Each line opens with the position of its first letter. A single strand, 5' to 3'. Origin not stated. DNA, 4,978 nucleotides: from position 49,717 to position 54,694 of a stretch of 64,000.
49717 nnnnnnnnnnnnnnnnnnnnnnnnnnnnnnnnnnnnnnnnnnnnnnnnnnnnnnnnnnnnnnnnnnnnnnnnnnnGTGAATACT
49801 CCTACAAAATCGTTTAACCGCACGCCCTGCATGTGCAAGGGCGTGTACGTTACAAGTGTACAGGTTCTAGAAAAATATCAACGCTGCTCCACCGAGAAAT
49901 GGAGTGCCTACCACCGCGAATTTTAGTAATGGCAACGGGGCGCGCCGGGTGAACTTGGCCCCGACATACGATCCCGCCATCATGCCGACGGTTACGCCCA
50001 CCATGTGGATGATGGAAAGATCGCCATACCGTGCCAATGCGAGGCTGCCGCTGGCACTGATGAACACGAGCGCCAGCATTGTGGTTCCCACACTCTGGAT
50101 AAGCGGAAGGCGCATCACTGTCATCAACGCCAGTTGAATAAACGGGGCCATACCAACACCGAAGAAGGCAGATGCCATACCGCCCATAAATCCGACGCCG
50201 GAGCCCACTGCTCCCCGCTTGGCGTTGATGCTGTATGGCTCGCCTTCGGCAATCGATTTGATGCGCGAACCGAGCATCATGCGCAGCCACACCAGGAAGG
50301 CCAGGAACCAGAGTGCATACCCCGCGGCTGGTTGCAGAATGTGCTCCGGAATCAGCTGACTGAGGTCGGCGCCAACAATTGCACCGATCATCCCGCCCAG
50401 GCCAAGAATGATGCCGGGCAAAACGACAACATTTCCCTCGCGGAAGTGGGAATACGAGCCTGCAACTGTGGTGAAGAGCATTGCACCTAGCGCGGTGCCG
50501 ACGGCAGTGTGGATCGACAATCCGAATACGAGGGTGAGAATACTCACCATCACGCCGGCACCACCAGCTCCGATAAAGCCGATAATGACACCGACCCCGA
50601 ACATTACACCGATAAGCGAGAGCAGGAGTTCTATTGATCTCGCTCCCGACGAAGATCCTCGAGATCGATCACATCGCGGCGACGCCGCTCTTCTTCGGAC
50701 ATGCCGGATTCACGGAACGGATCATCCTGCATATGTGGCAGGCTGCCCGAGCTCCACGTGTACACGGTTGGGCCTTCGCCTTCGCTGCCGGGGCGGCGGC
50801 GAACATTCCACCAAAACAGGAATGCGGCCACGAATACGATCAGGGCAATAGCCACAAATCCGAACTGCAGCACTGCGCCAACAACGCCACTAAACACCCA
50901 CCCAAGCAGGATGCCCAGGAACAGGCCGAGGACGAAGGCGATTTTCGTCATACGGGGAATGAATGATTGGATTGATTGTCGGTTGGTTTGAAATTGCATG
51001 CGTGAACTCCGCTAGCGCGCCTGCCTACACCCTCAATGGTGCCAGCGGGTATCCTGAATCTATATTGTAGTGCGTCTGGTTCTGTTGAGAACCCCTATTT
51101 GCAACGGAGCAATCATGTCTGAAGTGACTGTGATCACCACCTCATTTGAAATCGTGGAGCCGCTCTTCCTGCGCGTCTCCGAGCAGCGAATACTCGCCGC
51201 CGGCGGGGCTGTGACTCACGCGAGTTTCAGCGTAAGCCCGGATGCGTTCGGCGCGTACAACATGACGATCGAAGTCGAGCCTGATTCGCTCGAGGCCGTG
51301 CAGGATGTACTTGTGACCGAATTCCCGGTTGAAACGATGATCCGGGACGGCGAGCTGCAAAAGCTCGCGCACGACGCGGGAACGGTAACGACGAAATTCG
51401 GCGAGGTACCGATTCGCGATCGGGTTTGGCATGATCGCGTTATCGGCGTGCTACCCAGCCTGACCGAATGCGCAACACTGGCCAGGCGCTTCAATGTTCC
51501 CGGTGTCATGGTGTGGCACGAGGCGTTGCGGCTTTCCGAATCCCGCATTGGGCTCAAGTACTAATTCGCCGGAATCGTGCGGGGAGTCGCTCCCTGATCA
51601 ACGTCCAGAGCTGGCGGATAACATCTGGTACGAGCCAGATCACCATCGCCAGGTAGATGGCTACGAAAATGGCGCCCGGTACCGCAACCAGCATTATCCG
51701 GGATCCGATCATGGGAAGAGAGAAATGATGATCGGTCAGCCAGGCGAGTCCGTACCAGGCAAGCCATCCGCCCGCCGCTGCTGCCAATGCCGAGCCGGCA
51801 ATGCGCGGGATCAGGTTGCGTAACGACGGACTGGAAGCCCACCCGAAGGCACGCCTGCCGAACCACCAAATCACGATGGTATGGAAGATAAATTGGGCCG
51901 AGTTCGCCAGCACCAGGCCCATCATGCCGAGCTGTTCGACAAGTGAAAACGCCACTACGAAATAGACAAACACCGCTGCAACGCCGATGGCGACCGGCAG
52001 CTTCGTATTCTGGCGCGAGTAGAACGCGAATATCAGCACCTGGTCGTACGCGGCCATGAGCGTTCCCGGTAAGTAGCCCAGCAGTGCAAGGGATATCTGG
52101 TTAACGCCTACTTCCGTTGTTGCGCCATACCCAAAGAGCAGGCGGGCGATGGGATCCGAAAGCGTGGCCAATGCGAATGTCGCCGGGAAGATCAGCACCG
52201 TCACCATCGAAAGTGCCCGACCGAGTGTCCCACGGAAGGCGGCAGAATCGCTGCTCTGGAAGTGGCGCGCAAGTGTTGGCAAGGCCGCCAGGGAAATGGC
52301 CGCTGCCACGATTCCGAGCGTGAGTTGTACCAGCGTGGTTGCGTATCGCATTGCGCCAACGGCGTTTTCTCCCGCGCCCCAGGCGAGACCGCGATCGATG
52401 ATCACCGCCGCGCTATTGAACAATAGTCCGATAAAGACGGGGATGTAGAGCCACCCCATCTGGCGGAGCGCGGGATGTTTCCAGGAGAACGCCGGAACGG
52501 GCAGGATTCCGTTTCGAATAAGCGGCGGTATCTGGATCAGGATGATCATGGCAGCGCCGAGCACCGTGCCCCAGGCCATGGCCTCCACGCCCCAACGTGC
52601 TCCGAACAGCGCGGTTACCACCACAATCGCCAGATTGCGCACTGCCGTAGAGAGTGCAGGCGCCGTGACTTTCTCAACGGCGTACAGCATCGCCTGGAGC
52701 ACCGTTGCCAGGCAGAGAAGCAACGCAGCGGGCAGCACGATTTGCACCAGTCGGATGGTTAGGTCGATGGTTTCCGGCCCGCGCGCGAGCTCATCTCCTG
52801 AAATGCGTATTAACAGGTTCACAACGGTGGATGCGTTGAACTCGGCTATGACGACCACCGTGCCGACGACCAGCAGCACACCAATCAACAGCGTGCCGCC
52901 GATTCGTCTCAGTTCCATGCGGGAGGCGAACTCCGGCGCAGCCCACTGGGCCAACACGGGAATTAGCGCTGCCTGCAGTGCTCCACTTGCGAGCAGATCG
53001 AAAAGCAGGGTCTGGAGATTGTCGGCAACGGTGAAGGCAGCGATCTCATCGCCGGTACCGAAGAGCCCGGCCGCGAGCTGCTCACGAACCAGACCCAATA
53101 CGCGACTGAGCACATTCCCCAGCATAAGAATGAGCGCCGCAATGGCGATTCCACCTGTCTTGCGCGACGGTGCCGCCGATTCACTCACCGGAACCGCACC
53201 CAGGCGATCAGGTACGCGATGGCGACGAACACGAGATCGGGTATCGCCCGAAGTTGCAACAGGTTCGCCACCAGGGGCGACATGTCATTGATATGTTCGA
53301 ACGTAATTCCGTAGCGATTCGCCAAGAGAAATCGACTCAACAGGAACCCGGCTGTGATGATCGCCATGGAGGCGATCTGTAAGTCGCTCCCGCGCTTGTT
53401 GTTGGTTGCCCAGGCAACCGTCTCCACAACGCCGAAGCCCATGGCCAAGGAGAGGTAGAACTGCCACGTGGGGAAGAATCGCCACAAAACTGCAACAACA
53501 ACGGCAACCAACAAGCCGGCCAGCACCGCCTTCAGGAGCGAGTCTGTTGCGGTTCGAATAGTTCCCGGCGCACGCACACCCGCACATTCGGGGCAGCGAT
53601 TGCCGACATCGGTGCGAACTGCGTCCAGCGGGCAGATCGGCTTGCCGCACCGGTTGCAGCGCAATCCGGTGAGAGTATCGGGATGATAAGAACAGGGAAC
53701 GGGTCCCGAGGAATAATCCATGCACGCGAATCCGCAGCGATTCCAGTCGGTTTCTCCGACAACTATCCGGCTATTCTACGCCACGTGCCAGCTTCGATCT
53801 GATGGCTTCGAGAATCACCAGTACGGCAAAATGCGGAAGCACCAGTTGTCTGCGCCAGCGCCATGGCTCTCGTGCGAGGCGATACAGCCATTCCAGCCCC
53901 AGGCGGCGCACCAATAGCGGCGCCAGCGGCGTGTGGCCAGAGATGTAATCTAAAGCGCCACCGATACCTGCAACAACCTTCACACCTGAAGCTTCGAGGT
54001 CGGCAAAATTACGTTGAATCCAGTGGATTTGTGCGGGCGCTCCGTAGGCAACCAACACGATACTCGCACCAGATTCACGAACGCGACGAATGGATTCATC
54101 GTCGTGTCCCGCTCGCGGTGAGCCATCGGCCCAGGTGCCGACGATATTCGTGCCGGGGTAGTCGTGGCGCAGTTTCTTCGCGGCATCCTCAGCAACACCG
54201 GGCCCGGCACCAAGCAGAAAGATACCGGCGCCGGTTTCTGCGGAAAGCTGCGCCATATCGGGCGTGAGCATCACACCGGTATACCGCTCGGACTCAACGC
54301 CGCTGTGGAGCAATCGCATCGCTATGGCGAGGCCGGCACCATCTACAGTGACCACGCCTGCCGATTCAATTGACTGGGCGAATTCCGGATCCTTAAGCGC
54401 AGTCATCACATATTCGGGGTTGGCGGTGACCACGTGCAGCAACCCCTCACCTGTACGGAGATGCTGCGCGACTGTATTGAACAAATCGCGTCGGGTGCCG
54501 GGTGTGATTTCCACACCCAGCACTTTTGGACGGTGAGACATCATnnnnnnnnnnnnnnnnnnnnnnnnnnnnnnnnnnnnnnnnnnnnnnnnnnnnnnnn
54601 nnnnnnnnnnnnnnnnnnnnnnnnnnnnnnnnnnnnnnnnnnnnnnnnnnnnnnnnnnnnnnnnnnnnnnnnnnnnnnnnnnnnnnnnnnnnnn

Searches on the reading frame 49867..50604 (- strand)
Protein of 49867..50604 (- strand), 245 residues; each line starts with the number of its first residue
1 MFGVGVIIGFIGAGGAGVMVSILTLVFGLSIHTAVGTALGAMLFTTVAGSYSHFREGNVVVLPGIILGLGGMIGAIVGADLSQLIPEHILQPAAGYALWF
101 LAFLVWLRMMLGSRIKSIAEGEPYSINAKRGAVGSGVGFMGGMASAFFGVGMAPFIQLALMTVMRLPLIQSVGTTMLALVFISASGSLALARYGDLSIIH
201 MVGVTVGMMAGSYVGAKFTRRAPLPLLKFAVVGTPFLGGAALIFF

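Call 16: search_protein_families(library=pfam, proteins=[window:49867-50604:-], max_evalue=0.001)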
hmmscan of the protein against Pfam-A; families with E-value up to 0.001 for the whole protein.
window:49867-50604:- (245 aa): 1 family
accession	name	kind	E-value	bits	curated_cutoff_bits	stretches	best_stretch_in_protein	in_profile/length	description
PF01925.25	TauE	-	3e-34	119.2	32.6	1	2-240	6-235/237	Sulfite exporter TauE/SafE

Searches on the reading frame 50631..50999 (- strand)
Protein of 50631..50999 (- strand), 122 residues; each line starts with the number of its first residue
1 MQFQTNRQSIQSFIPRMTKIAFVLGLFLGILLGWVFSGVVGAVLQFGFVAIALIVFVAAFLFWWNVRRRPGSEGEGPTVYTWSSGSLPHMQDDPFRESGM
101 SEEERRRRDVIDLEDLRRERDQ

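Call 16: search_protein_families(library=pfam, proteins=[window:50631-50999:-], max_evalue=0.001)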
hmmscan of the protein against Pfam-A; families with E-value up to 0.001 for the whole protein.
window:50631-50999:- (122 aa): 1 family
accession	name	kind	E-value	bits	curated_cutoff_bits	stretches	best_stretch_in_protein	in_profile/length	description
PF09678.15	Caa3_CtaG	-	0.00016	21.6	27.7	1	12-68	93-152/237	Cytochrome c oxidase caa3 assembly factor (Caa3_CtaG)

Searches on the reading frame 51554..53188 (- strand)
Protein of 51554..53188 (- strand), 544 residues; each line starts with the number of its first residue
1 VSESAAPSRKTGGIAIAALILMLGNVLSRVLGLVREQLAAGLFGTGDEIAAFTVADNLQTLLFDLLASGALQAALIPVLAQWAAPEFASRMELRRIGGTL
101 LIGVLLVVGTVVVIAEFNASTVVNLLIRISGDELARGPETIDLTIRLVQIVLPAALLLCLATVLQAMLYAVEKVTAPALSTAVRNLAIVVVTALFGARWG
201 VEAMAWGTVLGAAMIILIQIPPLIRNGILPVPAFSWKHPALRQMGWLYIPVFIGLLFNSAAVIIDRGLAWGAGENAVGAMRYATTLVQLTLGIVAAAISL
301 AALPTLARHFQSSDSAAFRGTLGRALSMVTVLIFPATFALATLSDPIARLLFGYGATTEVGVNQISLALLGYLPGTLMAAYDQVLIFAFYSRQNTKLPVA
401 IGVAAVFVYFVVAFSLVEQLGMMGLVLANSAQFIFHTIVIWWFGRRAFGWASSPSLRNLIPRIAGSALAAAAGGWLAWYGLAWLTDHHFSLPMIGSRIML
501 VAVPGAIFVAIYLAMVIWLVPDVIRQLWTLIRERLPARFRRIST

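Call 16: search_protein_families(library=pfam, proteins=[window:51554-53188:-], max_evalue=0.001)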
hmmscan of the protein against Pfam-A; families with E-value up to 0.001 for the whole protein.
window:51554-53188:- (544 aa): 1 family
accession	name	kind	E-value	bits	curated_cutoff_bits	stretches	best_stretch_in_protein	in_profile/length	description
PF03023.19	MurJ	-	1.3e-67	228.9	27.4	1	40-475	2-431/451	Lipid II flippase MurJ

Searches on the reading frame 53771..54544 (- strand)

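Call 16: search_protein_families(library=pfam, proteins=[window:53771-54544:-], max_evalue=0.001)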
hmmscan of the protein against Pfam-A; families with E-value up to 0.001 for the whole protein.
window:53771-54544:- (257 aa): 1 family
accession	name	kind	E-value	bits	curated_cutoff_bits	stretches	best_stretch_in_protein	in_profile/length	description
PF03808.19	Glyco_tran_WecG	-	1.8e-46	158.5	27.4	1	63-233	2-167/168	Glycosyl transferase WecG/TagA/CpsF family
